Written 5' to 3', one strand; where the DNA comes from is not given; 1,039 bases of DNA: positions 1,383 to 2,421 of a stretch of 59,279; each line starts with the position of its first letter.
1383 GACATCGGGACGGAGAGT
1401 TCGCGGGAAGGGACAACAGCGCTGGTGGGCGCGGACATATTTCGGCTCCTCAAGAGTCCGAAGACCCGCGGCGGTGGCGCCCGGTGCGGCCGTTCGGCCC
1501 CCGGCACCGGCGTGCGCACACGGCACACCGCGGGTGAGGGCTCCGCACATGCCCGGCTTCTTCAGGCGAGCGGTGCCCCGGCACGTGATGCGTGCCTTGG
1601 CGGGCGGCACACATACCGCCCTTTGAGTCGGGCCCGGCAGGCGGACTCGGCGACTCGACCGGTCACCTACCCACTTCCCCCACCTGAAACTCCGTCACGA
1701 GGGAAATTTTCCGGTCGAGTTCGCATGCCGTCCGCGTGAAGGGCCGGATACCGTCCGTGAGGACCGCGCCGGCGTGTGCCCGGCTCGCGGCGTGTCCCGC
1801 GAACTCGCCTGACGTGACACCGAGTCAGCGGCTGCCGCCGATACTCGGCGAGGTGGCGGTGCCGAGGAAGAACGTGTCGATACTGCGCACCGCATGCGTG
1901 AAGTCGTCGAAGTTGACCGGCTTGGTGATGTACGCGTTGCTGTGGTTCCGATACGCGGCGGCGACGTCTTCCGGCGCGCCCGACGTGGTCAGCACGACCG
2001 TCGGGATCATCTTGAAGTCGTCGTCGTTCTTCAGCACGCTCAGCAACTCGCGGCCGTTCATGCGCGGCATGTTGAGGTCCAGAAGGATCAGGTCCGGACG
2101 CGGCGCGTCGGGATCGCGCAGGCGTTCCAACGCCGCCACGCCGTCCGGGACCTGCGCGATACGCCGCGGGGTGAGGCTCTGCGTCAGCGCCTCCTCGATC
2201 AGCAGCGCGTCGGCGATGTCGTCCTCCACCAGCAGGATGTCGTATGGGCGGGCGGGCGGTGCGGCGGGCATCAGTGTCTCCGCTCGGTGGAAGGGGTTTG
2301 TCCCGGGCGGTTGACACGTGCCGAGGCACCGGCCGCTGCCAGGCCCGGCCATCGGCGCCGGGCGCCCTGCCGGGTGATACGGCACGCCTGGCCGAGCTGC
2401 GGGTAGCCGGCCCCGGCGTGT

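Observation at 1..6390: Compact SigB-type partner-switching island: CHASE3 kinase, receiver-PP2C phosphatase, two receiver paralogs, sigma factor and anti-sigma kinase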

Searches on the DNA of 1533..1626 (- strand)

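Call 54: build_rna_model(alignment_id=A4)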
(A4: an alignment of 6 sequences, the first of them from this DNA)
Model R1 built from alignment A4 (6 sequences, 95 columns); structure: RNAalifold consensus.
model positions 93; base pairs 28; branch points 2; effective number of sequences 0.92; information 0.614 bits per position. Calibrated on 0.2 Mb of random sequence (short: E-values are rough).
structure used (alignment columns):
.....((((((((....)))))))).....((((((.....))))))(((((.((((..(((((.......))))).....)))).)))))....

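Call 58: search_with_rna_model(model_id=R1, sources=[window, L001, L002, L003, L004, L005, L006, L007, L008, L009, L010, L011, L012, L013, L014, L015, L016, L017, L018, L019, L020, L021, L022, L023, L024, L025, L026, L027, L028, L029, L030, L031, L032, L033, L034, L035, L036, L037, L038, L039, L040, L041, L042, L043, L044, L045, L046, L047, L048, L049, L050, L051, L052, L053, L054, L055, L056, L057, L058, L059, L060, L061, L062, L063, L064, L065, L066, L067, L068, L069, L070, L071, L072, L073, L074, L075, L076, L077, L078, L079, L080, L082, L083, L084, L085, L087, L088, L089, L090], max_evalue=1)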
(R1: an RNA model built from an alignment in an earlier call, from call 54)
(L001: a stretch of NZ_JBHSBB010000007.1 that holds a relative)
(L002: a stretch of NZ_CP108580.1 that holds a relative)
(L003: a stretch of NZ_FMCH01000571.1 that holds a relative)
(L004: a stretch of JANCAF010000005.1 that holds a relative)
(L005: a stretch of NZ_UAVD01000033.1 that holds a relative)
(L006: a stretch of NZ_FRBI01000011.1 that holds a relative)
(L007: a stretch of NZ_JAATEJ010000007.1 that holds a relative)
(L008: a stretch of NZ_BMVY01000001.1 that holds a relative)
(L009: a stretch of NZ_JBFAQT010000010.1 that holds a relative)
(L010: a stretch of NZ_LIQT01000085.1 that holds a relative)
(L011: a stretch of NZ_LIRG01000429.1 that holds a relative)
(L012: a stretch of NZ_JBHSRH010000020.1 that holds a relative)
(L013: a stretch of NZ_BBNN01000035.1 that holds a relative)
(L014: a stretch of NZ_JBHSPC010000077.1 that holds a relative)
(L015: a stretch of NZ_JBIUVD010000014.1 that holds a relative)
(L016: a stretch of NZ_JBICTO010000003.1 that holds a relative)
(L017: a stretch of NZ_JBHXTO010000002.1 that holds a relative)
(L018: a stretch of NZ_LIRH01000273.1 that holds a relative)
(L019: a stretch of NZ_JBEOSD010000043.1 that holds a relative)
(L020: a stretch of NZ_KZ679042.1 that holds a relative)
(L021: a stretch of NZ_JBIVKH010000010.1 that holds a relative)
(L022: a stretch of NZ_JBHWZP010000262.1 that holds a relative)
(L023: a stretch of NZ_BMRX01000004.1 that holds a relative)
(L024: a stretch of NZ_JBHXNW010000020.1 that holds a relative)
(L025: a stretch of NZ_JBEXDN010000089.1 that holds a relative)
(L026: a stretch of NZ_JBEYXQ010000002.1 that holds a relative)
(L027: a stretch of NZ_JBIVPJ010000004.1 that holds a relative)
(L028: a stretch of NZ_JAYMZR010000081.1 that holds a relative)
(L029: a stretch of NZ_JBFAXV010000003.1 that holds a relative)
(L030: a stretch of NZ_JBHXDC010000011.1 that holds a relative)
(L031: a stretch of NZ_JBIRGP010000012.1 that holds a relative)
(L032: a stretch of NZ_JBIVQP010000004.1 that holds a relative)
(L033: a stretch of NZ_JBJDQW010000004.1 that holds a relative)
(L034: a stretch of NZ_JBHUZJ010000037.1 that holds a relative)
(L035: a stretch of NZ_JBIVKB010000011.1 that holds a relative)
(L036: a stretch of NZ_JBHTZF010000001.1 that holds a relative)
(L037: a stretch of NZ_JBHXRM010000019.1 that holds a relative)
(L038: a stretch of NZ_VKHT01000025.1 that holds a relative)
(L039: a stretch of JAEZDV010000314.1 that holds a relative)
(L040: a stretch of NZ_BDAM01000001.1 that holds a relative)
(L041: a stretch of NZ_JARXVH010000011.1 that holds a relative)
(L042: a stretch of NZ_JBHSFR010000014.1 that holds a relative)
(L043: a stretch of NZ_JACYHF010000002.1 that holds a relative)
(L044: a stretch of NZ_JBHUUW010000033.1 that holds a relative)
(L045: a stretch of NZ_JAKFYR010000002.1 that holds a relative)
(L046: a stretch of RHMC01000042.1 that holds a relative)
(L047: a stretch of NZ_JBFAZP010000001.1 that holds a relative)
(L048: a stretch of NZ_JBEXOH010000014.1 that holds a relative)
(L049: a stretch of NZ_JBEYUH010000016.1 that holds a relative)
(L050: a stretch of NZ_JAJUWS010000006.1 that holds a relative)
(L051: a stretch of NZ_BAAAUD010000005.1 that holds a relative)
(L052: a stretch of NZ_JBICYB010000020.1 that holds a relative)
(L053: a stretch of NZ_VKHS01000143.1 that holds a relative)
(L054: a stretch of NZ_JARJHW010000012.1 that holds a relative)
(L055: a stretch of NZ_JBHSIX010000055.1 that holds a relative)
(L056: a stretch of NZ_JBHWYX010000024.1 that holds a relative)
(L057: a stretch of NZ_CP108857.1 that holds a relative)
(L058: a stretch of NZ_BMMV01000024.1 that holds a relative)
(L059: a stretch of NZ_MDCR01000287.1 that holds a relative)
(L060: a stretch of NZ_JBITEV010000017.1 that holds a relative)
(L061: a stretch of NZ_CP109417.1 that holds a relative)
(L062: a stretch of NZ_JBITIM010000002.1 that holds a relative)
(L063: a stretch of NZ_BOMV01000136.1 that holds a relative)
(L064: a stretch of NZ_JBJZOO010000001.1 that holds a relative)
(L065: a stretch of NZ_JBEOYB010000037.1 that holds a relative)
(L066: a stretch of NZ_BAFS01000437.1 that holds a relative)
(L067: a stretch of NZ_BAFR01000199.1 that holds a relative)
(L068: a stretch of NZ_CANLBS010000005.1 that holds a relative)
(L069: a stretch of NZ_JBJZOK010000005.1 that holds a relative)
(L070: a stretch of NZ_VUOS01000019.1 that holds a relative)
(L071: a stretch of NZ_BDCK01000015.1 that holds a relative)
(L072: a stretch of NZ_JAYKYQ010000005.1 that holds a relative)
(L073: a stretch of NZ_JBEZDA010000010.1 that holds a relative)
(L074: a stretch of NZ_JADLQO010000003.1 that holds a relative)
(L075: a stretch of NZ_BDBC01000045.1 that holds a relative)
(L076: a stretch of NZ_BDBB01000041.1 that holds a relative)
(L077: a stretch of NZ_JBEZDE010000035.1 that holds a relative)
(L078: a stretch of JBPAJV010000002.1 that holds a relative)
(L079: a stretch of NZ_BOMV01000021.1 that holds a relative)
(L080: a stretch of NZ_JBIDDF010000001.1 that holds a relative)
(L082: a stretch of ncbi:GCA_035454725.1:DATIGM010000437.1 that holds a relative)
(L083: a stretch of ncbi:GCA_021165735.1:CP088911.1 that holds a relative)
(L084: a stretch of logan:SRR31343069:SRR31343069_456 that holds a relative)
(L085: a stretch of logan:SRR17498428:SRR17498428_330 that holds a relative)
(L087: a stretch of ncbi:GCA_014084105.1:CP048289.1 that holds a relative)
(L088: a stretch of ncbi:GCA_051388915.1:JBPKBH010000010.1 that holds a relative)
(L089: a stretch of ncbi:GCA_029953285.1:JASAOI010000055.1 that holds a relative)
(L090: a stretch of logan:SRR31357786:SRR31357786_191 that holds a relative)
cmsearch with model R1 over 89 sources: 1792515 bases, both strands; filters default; matches with E-value up to 1: 7.
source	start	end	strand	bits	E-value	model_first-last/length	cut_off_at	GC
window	1533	1626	-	108.2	3.9e-16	1-93/93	no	0.69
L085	12043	12136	+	107.5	5.2e-16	1-93/93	no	0.72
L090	9811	9904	+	107.5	5.2e-16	1-93/93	no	0.72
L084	11796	11889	+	106.7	7.3e-16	1-93/93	no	0.73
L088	9809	9902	+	106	9.7e-16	1-93/93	no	0.73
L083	9820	9913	+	100.5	9.2e-15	1-93/93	no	0.76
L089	9841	9933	+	92.4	2.5e-13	1-93/93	no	0.73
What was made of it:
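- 1439..1662 (-): Conserved, structured 5' leader of the sigma operon. The core is 1533-1626. An RBS-sequestering hairpin lies just 5' of the ATG. The covariance model finds it only at these 7 operons in 1.8 Mb (call 58).
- Tried and rejected: The covariance model R1 found no instance outside the 7 Yinghuangia operons in 1.8 Mb of related loci (call 58).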

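Call 82: search_with_rna_model(model_id=R1, sources=[L093, L094, L095, L096, L097, L098, L099, L100, L101, L102, L103, L104, L105, L106, L107, L108, L109, L110, L111, L112, L113, L114, L115, L116, L117, L118, L119, L120, L121, L122, L123, L124, L125, L126, L127, L128, L129, L130, L131, L132, L133, L134, L135, L136, L137, L138, L139, L140, L141, L142, L143, L144, L145, L146, L147, L148, L149, L150, L151, L152, L153, L154, L155, L156, L157, L158, L159, L160, L161, L162, L163, L164, L165, L166, L167, L168, L169, L170, L171, L172], max_evalue=1)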
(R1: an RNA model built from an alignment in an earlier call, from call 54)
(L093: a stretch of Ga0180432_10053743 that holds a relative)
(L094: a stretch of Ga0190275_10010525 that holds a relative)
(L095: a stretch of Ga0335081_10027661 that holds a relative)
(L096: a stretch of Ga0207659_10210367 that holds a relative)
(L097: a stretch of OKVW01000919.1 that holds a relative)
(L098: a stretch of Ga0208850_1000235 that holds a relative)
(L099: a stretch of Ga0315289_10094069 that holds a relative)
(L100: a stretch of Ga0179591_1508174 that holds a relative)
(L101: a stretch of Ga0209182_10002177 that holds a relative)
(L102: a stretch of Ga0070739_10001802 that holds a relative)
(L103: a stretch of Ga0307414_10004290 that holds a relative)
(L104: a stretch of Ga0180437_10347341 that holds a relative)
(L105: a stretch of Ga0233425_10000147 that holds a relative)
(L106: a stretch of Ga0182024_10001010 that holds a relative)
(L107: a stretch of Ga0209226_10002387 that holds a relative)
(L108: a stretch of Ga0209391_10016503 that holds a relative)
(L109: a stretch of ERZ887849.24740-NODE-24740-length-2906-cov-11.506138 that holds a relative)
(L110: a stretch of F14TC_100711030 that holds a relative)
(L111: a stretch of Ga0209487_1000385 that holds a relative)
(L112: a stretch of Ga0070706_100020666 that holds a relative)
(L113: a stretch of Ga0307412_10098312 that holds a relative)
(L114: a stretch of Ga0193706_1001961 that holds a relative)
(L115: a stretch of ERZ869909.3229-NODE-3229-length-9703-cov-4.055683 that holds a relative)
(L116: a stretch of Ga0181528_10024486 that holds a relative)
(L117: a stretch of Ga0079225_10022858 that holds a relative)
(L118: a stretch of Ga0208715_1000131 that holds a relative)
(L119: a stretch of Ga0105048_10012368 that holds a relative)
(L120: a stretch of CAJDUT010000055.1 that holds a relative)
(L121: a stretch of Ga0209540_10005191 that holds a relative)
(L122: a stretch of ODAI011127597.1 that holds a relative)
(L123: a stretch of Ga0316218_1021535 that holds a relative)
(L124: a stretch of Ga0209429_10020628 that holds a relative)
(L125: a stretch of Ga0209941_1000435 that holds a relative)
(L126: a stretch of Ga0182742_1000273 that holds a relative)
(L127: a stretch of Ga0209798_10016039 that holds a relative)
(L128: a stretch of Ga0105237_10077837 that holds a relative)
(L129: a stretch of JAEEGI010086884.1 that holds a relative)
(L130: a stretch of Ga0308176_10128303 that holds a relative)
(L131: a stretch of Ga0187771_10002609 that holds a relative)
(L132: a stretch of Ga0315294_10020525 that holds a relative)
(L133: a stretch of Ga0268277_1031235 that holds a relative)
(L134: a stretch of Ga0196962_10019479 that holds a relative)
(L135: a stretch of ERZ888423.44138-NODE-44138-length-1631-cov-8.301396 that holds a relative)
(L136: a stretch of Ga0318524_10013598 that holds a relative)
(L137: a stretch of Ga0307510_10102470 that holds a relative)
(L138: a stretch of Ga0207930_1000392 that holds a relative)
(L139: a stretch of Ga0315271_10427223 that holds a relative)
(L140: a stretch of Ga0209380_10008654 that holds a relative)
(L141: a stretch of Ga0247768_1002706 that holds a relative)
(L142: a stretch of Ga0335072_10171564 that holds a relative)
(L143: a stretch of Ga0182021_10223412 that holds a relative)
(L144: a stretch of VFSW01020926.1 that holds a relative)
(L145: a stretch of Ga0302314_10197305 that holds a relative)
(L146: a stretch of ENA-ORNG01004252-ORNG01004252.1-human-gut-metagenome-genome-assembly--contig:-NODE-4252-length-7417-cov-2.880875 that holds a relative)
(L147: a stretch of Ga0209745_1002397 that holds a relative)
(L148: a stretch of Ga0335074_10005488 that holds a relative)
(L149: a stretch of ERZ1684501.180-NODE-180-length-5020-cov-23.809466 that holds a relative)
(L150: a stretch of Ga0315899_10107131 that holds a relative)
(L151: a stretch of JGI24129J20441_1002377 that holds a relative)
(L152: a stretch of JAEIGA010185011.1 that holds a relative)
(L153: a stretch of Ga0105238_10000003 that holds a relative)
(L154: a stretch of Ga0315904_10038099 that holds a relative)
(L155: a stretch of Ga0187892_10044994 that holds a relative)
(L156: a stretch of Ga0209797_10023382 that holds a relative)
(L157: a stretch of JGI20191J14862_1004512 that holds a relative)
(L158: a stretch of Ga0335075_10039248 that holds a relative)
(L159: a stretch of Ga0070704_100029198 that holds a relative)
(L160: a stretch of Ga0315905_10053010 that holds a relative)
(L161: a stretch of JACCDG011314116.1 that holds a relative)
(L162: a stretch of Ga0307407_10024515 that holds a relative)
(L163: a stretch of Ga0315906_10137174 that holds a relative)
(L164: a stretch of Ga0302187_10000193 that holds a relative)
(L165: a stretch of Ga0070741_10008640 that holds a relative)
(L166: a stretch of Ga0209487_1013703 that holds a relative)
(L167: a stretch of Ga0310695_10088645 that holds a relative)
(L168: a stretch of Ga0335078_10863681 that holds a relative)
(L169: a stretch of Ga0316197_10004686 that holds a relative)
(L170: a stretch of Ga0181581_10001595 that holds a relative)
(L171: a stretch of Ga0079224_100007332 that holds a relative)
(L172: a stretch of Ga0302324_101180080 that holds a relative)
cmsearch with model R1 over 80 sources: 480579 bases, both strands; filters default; matches with E-value up to 1: 2.
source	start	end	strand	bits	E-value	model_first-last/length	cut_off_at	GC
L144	7558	7629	+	20.3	0.42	1-93/93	no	0.74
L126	5151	5235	-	18.8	0.77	1-93/93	no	0.67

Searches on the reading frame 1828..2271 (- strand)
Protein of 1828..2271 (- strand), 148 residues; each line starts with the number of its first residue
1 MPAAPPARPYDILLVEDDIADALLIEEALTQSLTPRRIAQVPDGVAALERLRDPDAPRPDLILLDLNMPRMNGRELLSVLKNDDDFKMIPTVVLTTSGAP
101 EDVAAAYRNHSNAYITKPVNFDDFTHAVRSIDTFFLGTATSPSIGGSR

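Call 9: search_protein_families(library=pfam, max_evalue=0.01, proteins=[window:1828-2271:-])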
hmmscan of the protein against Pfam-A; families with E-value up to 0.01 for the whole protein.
seq(148 aa): 1 family
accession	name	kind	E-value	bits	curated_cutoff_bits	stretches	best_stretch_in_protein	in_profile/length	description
PF00072.30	Response_reg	-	1.8e-19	70.4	30.2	1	12-129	1-111/111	Response regulator receiver domain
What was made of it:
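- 1825..2271 (-): Receiver A: Rcp1/RcpA-type single-domain response regulator, 148 aa. Acceptor Asp65; Thr95 and Lys117 present. Response_reg at 1.8e-19 (call 9).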

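Call 76: search_solved_structures(query=window:1828-2271:-, max_evalue=1e-10, show_alignments=1)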
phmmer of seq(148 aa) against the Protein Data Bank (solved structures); distinct sequences matched with E-value up to 1e-10: 16.
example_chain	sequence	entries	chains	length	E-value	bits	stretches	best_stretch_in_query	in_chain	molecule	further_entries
5te9_A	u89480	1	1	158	4.4e-32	114.4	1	11-143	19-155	Response regulator receiver protein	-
1k68_A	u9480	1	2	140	2e-30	109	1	12-143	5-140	Phytochrome Response Regulator RcpA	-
1i3c_A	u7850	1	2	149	4.1e-30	108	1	9-144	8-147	RESPONSE REGULATOR RCP1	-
1jlk_A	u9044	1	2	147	8.3e-30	107.1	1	9-143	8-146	Response regulator RCP1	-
6xvu_A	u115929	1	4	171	3.5e-29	105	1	8-143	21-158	Response regulator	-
8avv_A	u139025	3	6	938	7.9e-28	100.6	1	8-143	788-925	Bacteriophytochrome,Response regulator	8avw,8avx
3heb_A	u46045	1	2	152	2e-20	76.6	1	11-136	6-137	Response regulator receiver domain protein (CheY)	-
4zyl_A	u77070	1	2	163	2.7e-20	76.2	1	12-144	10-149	RphyB protein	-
1k66_A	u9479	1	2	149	1.3e-18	70.8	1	53-145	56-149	Phytochrome Response Regulator RcpB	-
5ic5_A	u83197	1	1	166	2.2e-18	70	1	12-136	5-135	Candidate response regulator, CheY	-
5brj_A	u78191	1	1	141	1.3e-16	64.2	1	8-135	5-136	Two component response regulator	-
9xzo_A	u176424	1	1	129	1.1e-12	51.5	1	12-122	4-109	De novo protein M1X0B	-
3gwg_A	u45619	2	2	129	1.1e-11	48.3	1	12-119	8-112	Chemotaxis protein cheY homolog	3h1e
1m5t_A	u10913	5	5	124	3.3e-11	46.8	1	12-129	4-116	cell division response regulator DivK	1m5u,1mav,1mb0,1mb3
3h1g_A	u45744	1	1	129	5.8e-11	46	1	12-119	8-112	Chemotaxis protein cheY homolog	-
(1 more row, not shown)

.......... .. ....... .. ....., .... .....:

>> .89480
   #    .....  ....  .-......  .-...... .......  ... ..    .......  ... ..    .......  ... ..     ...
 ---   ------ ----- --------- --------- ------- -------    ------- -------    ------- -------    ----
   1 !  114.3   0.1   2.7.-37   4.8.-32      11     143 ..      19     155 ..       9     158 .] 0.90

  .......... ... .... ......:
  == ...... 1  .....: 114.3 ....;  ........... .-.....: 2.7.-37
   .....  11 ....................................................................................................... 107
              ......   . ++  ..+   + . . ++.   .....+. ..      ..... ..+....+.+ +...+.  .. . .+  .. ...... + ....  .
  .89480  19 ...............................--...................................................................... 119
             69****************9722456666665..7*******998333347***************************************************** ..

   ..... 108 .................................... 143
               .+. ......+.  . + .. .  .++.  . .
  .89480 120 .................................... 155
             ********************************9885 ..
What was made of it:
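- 1825..2271 (-): PDB matches include 5te9 at 4e-32 and RcpA/Rcp1 at about 1e-30 (call 76).
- Closest known: Rcp1/RcpA phytochrome-associated single-domain response regulators. Same: Receivers A and B match Rcp1/RcpA and 5te9 at 1e-30 to 4e-32 over their full length (call 76).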
